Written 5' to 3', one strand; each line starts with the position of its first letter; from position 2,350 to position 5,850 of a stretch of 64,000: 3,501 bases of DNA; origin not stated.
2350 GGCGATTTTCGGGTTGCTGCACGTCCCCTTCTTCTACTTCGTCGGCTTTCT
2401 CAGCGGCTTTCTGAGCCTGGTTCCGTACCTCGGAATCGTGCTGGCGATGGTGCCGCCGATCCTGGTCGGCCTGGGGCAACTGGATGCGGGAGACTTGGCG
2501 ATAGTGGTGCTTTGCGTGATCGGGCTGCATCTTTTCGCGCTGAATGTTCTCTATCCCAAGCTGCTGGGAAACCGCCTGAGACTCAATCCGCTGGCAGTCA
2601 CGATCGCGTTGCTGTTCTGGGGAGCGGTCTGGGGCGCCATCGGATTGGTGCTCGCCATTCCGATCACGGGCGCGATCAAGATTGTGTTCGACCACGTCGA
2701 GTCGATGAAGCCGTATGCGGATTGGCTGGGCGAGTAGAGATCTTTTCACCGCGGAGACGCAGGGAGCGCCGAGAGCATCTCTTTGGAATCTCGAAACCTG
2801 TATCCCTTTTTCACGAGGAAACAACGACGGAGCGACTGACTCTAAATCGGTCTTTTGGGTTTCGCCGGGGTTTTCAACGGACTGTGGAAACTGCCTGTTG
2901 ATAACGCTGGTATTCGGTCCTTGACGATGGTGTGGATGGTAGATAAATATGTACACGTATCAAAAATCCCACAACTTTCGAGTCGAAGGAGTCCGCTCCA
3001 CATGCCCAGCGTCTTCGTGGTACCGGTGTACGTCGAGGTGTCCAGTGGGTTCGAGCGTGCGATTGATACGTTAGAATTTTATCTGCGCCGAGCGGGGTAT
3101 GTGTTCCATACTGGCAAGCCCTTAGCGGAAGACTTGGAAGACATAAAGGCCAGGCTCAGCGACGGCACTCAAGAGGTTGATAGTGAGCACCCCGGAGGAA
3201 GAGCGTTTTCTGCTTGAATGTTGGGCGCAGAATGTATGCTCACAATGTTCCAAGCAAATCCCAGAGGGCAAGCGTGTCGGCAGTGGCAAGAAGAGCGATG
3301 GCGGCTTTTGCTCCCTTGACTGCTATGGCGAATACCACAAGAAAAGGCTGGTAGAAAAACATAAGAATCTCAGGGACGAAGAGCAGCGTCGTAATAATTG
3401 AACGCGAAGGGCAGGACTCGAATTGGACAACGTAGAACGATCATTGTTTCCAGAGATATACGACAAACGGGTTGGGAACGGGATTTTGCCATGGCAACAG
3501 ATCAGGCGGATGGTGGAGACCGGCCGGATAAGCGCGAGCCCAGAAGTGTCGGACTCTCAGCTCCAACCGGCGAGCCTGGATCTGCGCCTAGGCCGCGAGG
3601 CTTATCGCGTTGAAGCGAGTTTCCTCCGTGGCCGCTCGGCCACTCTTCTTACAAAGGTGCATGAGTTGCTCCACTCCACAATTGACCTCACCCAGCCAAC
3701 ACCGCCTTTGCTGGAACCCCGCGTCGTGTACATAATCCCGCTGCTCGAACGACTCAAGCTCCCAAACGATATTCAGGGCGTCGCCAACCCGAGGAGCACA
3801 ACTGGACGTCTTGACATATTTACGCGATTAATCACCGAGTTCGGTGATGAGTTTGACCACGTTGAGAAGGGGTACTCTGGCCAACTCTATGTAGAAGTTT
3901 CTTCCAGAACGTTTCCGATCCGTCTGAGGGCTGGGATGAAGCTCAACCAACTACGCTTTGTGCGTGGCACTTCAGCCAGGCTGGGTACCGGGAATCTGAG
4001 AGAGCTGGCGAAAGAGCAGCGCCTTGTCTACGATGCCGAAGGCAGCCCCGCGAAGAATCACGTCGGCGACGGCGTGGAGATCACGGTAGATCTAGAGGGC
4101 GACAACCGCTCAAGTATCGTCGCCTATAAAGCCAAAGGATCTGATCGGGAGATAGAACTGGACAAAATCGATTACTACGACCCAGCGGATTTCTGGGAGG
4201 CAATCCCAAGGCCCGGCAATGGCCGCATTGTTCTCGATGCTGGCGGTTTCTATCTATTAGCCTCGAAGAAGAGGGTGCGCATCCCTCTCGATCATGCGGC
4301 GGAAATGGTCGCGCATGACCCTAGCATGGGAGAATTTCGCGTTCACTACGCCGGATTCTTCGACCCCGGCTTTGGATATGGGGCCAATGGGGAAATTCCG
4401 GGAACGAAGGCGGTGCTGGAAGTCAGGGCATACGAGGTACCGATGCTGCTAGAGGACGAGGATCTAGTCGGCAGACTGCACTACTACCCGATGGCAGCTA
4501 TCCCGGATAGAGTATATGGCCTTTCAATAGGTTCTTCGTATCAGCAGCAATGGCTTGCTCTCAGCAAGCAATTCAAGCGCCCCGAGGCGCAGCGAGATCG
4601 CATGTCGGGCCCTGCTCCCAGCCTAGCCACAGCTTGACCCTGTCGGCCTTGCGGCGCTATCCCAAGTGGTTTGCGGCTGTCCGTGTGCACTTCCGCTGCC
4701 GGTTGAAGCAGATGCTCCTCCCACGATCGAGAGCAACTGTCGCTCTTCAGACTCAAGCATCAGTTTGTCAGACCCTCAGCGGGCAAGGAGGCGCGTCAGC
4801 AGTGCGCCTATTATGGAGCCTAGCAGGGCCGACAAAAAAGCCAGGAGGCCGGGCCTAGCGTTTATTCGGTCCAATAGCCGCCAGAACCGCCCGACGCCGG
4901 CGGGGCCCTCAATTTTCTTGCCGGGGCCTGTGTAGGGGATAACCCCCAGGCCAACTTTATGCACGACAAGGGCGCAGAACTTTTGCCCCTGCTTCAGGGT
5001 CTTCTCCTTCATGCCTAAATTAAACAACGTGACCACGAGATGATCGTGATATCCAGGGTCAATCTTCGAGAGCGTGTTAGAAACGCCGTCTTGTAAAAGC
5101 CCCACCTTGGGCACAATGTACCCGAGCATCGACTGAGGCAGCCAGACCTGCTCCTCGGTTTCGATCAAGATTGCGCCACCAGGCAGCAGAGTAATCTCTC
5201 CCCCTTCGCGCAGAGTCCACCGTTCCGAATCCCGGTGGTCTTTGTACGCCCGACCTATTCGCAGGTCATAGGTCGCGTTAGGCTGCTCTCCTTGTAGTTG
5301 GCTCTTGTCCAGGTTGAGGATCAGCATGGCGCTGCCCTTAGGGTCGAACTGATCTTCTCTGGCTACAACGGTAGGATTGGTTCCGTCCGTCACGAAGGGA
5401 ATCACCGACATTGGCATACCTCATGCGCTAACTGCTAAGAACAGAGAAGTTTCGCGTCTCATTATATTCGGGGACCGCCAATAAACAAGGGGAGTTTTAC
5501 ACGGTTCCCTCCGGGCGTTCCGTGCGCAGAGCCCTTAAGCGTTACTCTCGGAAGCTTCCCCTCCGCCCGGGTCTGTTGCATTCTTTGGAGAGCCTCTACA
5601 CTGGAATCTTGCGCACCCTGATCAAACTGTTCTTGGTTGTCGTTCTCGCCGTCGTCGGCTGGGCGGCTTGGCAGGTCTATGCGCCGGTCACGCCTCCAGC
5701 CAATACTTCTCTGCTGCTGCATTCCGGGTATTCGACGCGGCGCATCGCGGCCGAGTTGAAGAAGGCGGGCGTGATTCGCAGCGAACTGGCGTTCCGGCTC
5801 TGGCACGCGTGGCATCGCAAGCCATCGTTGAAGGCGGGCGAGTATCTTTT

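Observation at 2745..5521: AT-richer accessory islet with two different dCTP-deaminase/dUTPase-fold genes plus a zinc-ribbon micro-operon: candidate nucleotide-pool-manipulating (defence-like) module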

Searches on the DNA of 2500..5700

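Call 46: search_rna_families(source=window, start=2500, end=5700, threshold=evalue, max_evalue=1)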
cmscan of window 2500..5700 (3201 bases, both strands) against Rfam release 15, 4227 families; matches with E-value up to 1: 0.
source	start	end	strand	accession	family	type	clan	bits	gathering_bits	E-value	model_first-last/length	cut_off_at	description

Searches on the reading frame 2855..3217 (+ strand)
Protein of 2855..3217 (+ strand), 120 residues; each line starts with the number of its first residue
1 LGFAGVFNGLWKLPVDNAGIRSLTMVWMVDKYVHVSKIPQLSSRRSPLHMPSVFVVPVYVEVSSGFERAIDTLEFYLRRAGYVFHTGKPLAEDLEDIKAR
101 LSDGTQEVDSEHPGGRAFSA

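Call 3: search_protein_families(library=pfam, proteins=[window:2855-3217:+], max_evalue=0.01)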
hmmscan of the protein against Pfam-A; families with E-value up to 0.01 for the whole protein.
window:2855-3217:+ (120 aa): 0 families

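Call 4: search_protein_families(library=ncbifam, proteins=[window:2855-3217:+], max_evalue=0.01)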
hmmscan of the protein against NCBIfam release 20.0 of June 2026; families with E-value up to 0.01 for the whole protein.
window:2855-3217:+ (120 aa): 0 families

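Call 5: search_protein_families(library=padloc, proteins=[window:2855-3217:+], max_evalue=0.1)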
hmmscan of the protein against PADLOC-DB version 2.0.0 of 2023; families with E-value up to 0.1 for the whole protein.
window:2855-3217:+ (120 aa): 0 families

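Call 6: search_protein_families(library=phrogs, proteins=[window:2855-3217:+], max_evalue=0.1)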
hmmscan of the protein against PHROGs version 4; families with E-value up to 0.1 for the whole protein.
window:2855-3217:+ (120 aa): 0 families

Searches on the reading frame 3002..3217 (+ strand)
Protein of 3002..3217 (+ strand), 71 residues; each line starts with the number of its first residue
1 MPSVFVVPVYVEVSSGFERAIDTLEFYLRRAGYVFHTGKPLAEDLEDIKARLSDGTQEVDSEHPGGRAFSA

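Call 77: search_protein_families(library=pfam, proteins=[window:3002-3217:+], max_evalue=0.001)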
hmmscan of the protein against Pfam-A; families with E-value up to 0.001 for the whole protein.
window:3002-3217:+ (71 aa): 0 families
